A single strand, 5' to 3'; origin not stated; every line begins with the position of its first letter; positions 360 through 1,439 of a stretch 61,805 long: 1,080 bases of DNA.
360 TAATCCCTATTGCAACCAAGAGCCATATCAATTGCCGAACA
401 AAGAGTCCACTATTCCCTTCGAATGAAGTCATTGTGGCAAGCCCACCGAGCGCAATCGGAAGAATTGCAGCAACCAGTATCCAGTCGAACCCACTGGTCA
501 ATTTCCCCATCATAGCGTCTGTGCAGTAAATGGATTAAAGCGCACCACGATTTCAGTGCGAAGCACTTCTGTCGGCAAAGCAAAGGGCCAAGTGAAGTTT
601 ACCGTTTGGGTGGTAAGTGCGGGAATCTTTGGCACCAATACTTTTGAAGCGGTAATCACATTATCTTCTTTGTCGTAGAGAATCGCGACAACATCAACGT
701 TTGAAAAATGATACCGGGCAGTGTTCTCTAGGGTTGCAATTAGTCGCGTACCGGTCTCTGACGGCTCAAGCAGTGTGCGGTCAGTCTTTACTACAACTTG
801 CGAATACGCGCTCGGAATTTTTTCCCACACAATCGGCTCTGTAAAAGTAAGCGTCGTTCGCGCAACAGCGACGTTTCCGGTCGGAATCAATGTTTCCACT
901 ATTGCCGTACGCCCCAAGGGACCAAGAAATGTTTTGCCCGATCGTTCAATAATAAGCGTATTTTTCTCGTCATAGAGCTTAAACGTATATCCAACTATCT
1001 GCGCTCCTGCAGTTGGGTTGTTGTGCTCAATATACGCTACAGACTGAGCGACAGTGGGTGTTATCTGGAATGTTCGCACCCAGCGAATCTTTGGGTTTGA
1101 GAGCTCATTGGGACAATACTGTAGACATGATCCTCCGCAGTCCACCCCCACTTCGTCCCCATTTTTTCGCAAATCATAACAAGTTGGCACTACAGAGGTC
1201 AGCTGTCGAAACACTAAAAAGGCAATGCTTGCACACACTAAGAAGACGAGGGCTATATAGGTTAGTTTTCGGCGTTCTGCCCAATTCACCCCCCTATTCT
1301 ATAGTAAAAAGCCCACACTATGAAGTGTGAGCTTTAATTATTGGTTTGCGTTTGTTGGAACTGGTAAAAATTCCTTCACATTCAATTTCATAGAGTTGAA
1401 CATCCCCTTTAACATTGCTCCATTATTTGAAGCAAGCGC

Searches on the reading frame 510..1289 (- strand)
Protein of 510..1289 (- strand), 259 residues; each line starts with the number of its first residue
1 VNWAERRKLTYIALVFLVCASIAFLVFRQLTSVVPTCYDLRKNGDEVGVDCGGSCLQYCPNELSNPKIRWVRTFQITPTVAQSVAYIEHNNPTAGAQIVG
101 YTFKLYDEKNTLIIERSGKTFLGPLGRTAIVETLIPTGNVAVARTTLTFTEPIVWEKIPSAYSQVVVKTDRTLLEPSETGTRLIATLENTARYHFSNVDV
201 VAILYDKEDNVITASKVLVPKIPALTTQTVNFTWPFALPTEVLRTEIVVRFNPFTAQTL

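Call 73: find_encoding_contigs(protein=window:510-1289:-, flank=10000, max_places=1)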
Protein window:510-1289:- (259 aa): 1 contig read that carries it; 1 place shown.
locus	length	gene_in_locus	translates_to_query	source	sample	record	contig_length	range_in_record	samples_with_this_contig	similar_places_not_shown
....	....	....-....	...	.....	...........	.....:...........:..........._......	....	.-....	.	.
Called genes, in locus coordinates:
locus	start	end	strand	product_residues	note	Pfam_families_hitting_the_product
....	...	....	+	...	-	-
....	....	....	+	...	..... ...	-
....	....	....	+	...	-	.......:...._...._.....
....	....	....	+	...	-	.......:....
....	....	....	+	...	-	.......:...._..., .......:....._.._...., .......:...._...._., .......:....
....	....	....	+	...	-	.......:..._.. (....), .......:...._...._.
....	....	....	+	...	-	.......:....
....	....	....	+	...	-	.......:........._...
